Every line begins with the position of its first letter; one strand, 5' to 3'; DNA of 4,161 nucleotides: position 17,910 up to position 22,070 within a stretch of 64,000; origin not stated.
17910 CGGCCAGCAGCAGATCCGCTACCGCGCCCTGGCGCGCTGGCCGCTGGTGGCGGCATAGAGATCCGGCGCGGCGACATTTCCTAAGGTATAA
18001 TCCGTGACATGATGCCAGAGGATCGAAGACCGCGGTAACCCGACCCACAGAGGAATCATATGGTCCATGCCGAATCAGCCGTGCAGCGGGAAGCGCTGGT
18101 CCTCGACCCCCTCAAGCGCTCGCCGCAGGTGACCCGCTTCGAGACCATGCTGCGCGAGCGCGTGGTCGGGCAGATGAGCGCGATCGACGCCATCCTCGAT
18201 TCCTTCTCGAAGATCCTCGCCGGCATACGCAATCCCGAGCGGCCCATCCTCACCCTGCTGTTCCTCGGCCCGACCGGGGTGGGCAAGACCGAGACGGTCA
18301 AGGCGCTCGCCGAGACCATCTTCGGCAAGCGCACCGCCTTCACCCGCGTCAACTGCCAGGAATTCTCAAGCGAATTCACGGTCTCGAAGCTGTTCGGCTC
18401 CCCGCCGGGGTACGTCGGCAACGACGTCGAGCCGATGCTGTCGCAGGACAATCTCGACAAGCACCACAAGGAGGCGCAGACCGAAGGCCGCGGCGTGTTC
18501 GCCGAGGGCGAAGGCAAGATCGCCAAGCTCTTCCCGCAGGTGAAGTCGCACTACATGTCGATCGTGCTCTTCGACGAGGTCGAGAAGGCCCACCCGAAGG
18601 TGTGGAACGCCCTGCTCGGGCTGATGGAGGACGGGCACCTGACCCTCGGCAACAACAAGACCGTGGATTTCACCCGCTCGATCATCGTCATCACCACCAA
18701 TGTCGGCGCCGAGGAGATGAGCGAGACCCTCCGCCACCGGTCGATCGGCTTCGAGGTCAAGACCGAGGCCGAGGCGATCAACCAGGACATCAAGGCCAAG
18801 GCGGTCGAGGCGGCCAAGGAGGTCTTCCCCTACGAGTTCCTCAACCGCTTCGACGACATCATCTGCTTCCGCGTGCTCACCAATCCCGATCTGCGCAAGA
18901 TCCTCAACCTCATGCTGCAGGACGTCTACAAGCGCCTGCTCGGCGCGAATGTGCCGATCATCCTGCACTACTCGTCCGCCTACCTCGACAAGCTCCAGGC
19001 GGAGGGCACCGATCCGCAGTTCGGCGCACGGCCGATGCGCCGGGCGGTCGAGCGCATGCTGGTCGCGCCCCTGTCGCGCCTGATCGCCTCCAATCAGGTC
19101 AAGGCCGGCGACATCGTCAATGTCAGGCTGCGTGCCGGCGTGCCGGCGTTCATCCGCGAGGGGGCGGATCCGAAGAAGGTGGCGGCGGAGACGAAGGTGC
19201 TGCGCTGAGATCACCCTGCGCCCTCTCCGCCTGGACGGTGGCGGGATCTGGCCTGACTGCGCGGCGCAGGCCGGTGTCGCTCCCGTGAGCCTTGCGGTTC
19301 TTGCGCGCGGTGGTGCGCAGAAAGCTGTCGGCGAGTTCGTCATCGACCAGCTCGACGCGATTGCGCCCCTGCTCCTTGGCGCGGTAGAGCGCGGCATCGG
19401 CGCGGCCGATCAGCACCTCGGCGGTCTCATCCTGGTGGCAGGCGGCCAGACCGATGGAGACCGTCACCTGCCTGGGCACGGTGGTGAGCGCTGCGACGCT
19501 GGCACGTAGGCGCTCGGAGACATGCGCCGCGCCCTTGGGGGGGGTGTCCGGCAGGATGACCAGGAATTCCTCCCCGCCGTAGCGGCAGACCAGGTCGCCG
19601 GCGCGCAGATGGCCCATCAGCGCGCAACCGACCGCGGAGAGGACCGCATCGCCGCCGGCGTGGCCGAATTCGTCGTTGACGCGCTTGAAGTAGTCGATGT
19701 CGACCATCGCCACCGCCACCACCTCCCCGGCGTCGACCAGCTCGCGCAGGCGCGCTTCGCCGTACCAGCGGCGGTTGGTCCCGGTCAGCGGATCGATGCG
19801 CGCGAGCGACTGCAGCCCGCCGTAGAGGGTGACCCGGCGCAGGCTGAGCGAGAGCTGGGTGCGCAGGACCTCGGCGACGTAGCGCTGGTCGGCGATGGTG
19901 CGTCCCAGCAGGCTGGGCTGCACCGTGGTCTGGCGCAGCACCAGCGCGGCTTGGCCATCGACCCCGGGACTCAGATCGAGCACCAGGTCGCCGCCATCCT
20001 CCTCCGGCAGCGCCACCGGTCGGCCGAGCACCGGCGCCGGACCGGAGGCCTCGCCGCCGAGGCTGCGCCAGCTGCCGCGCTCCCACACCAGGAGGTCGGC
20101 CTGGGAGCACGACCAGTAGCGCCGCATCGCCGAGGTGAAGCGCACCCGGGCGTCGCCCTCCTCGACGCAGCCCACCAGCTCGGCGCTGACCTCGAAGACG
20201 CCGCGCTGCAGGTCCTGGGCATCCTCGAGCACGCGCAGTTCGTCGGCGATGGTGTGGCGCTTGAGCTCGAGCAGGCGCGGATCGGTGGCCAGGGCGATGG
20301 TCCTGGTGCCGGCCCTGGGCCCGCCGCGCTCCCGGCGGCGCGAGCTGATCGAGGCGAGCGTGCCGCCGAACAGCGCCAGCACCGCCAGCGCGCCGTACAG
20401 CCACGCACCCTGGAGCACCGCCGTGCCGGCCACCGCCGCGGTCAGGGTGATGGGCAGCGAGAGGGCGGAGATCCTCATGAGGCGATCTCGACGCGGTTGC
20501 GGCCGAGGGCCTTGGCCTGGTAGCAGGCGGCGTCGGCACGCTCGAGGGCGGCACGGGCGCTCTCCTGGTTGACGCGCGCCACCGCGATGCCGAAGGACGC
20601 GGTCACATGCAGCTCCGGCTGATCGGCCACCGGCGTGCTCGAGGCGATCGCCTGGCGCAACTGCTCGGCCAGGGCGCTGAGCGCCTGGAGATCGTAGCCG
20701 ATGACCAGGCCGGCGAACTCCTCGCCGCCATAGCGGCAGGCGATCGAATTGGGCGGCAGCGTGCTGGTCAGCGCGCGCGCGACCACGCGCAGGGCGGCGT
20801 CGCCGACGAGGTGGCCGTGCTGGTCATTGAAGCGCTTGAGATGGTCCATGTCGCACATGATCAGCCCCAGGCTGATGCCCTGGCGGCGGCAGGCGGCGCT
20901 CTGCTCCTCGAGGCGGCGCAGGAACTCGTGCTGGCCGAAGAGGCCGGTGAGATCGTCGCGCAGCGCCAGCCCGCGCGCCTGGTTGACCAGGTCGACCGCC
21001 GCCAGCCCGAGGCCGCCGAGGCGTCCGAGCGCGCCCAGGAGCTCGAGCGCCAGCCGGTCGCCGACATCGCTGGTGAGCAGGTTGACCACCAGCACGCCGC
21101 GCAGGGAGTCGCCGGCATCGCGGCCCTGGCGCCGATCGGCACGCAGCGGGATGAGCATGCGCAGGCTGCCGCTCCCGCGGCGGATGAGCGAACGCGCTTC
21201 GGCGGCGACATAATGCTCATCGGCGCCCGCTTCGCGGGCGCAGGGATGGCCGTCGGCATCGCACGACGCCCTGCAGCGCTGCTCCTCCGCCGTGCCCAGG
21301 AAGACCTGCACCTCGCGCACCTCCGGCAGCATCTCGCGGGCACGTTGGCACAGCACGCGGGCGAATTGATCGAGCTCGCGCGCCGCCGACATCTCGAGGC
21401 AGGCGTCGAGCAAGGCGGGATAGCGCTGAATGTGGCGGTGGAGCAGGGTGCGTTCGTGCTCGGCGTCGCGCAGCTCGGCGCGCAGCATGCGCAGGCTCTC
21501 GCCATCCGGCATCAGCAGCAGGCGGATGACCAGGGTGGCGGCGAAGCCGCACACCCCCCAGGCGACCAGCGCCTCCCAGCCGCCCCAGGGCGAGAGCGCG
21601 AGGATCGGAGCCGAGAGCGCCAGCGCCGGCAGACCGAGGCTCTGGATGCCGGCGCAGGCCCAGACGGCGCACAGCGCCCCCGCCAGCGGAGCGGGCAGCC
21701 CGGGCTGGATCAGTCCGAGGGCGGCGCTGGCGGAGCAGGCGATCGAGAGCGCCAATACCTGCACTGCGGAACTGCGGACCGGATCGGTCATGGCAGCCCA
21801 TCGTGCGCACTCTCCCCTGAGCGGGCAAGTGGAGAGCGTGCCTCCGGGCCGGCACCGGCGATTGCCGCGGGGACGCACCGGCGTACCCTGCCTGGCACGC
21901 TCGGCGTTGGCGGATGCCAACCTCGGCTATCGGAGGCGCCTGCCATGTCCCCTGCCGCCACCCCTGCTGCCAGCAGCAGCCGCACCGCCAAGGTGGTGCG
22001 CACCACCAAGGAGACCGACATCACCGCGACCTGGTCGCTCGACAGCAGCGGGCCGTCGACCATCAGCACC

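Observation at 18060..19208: D2-only Clp ATPase retaining the GYVG pore loop and an IGF ClpP-docking motif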

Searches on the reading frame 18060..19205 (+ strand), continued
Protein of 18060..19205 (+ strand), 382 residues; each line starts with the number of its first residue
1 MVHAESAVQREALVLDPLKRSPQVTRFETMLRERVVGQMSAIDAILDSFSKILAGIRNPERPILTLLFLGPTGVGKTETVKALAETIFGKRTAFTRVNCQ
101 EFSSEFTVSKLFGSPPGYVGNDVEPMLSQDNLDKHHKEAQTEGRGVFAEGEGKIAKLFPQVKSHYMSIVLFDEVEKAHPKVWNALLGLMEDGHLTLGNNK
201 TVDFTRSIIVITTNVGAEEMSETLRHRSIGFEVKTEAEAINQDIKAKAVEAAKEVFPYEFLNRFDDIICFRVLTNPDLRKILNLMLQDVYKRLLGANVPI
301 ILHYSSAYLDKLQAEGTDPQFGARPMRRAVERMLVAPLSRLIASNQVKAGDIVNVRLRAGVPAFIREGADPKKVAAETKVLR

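Call 39: fold_search(model_id=the predicted structure, library=pdb)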
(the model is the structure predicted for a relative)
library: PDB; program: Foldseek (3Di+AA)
matches with E <= 10: 1334; with E <= 0.001: 709
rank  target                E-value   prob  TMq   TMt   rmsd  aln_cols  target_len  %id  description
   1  4fcv_A                1.4e-26  1.00  0.42  0.51  17.5       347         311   35  Crystal structure of the C-terminal domain of ClpB (released 2012-07-18)
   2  4lj9                  2.1e-26  1.00  0.40  0.46  17.4       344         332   36  ClpB NBD2 R621Q from T. thermophilus in complex with AMPPCP (released 2014-02-12)
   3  4lj5                  2.3e-26  1.00  0.38  0.46  17.4       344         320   36  ClpB NBD2 from T. thermophilus in complex with ADP (released 2014-02-12)
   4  4lj7_A                2.8e-26  1.00  0.41  0.50  17.5       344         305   37  ClpB NBD2 K601Q from T. thermophilus in complex with MANT-dADP (released 2014-02-12)
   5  9a66_A                2.8e-26  1.00  0.38  0.18  17.6       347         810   35  Integrative model of CLPC-CLPP by crosslinking MS and deep learning (released 2024-09-18)
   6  4lj6                  3.2e-26  1.00  0.38  0.45  17.4       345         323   36  ClpB NBD2 from T. thermophilus in complex with AMPPCP (released 2014-02-12)
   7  4lj8                  3.8e-26  1.00  0.38  0.45  17.5       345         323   35  ClpB NBD2 R621Q from T. thermophilus in complex with ADP (released 2014-02-12)
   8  4lja                  4.5e-26  1.00  0.37  0.43  17.2       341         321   35  ClpB NBD2 R621Q from T. thermophilus in complex with AMPPCP and guanidinium chloride (released 2014-02-12)
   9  8xoo_S                1.6e-25  1.00  0.41  0.27  17.6       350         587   35  Cryo-EM structure of the ClpC1:ClpP1P2 degradation complex in Streptomyces hawaiiensis (released 2024-03-27)
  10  4fcw_C                2.0e-25  1.00  0.38  0.47  18.1       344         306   34  Crystal structure of the C-terminal domain of ClpB (released 2012-07-18)
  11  9gi1_c                3.2e-25  1.00  0.42  0.28  17.1       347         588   36  Structure of the S.aureus MecA/ClpC/ClpP degradation system (released 2025-08-20)
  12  4lj7_C                5.3e-25  1.00  0.38  0.49  17.3       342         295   36  ClpB NBD2 K601Q from T. thermophilus in complex with MANT-dADP (released 2014-02-12)
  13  9gi1_d                8.0e-25  1.00  0.39  0.26  17.5       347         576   37  Structure of the S.aureus MecA/ClpC/ClpP degradation system (released 2025-08-20)
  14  9rai_d                8.5e-25  1.00  0.39  0.20  17.5       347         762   36  Structure of the S.aureus MecA/ClpC/ClpP degradation system (released 2025-09-10)
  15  4lj4                  1.0e-24  1.00  0.37  0.43  17.3       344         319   35  ClpB NBD2 from T. thermophilus, nucleotide-free (released 2014-02-12)
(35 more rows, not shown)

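Call 53: list_cluster_members(proteins=[P0121, P0122, P0123, P0124, P0125, P0126, P0127, P0130, P0131, P0138])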
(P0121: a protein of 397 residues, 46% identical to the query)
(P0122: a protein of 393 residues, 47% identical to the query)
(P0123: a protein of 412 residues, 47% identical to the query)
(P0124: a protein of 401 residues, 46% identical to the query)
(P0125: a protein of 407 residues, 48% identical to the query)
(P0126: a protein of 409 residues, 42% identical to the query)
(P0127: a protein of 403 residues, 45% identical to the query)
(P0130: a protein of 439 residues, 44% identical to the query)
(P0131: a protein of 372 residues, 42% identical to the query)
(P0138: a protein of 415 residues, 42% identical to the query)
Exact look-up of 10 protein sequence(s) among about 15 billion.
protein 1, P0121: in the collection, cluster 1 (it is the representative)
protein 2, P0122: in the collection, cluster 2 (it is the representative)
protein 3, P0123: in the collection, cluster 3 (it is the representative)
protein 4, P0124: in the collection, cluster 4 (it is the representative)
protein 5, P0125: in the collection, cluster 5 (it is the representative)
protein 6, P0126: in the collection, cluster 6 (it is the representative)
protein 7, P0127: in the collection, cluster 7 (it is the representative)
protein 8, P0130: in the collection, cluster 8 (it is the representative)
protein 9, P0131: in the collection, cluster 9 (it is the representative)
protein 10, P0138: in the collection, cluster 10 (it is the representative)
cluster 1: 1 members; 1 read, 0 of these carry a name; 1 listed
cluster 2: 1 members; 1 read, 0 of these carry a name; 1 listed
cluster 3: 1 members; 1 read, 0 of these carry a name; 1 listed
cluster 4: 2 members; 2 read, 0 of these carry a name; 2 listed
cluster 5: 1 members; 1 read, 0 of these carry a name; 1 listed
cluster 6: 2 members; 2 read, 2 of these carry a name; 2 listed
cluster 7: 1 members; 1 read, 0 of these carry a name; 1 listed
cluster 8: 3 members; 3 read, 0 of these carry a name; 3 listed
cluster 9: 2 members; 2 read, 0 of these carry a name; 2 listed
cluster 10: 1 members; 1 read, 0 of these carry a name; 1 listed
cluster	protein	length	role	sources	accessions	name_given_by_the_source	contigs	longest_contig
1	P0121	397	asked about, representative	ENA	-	-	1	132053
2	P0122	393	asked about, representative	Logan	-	-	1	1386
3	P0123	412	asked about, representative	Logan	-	-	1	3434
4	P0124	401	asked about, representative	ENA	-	-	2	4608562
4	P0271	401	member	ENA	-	-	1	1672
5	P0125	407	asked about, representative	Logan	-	-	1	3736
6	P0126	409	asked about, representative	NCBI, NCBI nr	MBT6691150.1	ATP-dependent Clp protease ATP-binding subunit [Candidatus Parcubacteria bacterium]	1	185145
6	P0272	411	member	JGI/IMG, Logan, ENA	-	ATP-dependent Clp protease ATP-binding subunit ClpC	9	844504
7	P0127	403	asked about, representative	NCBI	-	-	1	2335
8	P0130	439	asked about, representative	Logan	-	-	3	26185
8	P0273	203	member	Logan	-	-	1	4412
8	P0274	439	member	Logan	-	-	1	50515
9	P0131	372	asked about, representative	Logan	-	-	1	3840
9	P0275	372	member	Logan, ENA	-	-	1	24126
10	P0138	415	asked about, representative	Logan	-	-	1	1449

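Call 79: search_dna_similar(query=window:18060-19205:+, collection=phages, mode=protein, max_rows=10, max_evalue=1e-10)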
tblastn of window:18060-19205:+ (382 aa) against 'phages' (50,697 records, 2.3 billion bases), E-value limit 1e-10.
Records with a match: 183; places in all: 185; records where one place covers at least 80% of the query: 157.
Best place of each record, by identity: <60% 183.
By first word of the organism name: Bacteriophage 43; Escherichia 33; Listeria 19; Klebsiella 11; Pseudomonas 11; Salmonella 10; Erwinia 8; Vibrio 7; Enterococcus 6; Staphylococcus 6; and 11 more.
By host as written in the record: - 67; Listeria monocytogenes 19; Escherichia coli 10; Staphylococcus aureus 5; Klebsiella pneumoniae 5; Pseudomonas aeruginosa PAO1 5; Salmonella enterica subsp. enterica serovar Typhimurium 4; Enterococcus faecalis 3; and 46 more.
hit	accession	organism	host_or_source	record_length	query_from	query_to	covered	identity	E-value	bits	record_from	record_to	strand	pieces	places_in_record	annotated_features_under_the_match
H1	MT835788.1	Bacteriophage sp.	human fecal samples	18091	21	367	91%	37.5%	5e-58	209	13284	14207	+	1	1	record has no annotation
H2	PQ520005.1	Enterococcus phage IME_EF3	-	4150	19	381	95%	34.9%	2e-61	219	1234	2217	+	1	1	record has no annotation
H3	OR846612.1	Enterococcus phage Efs 1-1-1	Enterococcus faecalis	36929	19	381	95%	34.9%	2e-61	219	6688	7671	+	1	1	record has no annotation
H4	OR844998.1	Staphylococcus phage SA 1306 Kay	Staphylococcus aureus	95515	21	349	86%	38.5%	1e-63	225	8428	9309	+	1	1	record has no annotation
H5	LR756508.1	uncultured phage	metagenomic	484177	23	358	88%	36.5%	2e-59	213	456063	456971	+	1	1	record has no annotation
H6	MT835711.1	Bacteriophage sp.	human fecal samples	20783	21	364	90%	35.5%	3e-58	210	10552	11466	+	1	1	record has no annotation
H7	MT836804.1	Bacteriophage sp.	human fecal samples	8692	21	356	88%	36.3%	6e-56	203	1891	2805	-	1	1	record has no annotation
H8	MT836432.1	Bacteriophage sp.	human fecal samples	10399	21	364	90%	34.9%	2e-60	216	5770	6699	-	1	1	record has no annotation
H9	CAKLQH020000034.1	Acinetobacter phage MD-2021a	not known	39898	27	364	88%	35.4%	5e-51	189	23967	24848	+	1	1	clpB: protein disaggregation chaperone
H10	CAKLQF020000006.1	Acinetobacter phage MD-2021a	not known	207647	27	364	88%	35.4%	5e-51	189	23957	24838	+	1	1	clpB: protein disaggregation chaperone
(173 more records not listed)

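Call 80: search_dna_similar(query=window:18060-19205:+, collection=plasmids, mode=protein, max_rows=10, max_evalue=1e-10)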
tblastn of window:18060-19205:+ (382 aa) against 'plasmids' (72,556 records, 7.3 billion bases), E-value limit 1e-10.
Records with a match: 2273; places in all: 2417; records where one place covers at least 80% of the query: 2170.
Best place of each record, by identity: <60% 2273.
By first word of the organism name: Klebsiella 1113; Ralstonia 130; Escherichia 114; Enterobacter 86; Listeria 78; Rhizobium 61; Enterococcus 59; Lactiplantibacillus 49; Acinetobacter 48; Lactococcus 29; and 136 more.
By predicted mobility (MOB-suite, as given by PLSDB): conjugative 1104; non-mobilizable 761; mobilizable 408.
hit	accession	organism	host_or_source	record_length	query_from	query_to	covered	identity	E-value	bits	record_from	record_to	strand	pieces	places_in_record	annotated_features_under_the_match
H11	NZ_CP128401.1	Candidatus Chlorohelix allophototropha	Single colony of Candidatus Chlorohelix ...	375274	27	357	87%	40.2%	8e-67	236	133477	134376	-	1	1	AAA family ATPase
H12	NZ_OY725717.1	Collinsella aerofaciens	-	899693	21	353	87%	38.7%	4e-63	225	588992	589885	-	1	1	ATP-dependent Clp protease ATP-binding subunit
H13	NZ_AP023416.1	Vescimonas fastidiosa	Homo sapiens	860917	21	369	91%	36.9%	2e-59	215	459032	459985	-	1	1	ATP-dependent Clp protease ATP-binding subunit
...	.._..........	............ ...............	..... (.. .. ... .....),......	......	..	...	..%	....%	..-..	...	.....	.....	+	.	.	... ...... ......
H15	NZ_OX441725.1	Staphylococcus aureus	Sus scrofa,bacterial culture,Dust sample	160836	21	349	86%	38.5%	4e-63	225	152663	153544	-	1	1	ATP-dependent Clp protease ATP-binding subunit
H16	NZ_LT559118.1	Nonomuraea gerenzanensis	-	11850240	21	355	88%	37.6%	6e-58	210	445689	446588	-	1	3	none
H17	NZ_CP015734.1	Arthrobacter sp. U41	Purified bacterial strains from deep ...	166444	21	355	88%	37.6%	1e-57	209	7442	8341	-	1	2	ATP-dependent Clp protease ATP-binding subunit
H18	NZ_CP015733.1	Arthrobacter sp. U41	Purified bacterial strains from deep ...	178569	21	355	88%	37.6%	1e-57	209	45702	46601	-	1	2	ATP-dependent Clp protease ATP-binding subunit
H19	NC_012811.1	Methylorubrum extorquens AM1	-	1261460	23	374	92%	35.5%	6e-55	202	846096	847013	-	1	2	none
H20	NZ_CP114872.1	Caulobacter sp. NIBR2454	Paralichthys olivaceus,cell ...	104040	23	359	88%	36.9%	1e-53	197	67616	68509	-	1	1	AAA family ATPase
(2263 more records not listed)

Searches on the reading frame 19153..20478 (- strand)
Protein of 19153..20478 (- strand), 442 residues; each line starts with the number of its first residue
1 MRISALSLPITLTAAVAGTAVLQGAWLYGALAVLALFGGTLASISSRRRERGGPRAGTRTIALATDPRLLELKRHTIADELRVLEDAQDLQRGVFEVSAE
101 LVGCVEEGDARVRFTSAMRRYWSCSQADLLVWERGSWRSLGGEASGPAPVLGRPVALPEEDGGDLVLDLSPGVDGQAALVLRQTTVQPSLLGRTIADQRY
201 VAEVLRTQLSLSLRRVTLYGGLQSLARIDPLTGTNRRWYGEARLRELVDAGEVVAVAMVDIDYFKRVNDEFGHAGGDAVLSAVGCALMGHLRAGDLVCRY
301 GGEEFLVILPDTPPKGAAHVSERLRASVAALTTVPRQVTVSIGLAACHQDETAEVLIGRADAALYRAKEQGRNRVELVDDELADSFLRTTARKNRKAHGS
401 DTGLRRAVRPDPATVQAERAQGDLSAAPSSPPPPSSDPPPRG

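Call 62: search_protein_families(library=pfam, proteins=[window:19153-20478:-], max_evalue=0.001)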
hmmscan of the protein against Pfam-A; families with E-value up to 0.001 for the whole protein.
window:19153-20478:- (442 aa): 2 families
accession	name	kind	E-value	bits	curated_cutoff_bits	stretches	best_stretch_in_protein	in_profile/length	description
PF00990.26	GGDEF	-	4.7e-38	130.9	23.8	1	227-374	2-161/161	Diguanylate cyclase, GGDEF domain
PF22335.1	Cas10-Cmr2_palm2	-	0.00082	19.9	27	0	301-375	58-132/133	Cas10/Cmr2, second palm domain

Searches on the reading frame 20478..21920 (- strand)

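Call 62: search_protein_families(library=pfam, proteins=[window:20478-21920:-], max_evalue=0.001)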
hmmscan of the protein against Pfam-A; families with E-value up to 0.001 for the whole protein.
window:20478-21920:- (481 aa): 1 family
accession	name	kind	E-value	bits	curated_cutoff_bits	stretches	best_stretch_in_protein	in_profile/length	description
PF00990.26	GGDEF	-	1.3e-37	129.5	23.8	1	319-476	1-161/161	Diguanylate cyclase, GGDEF domain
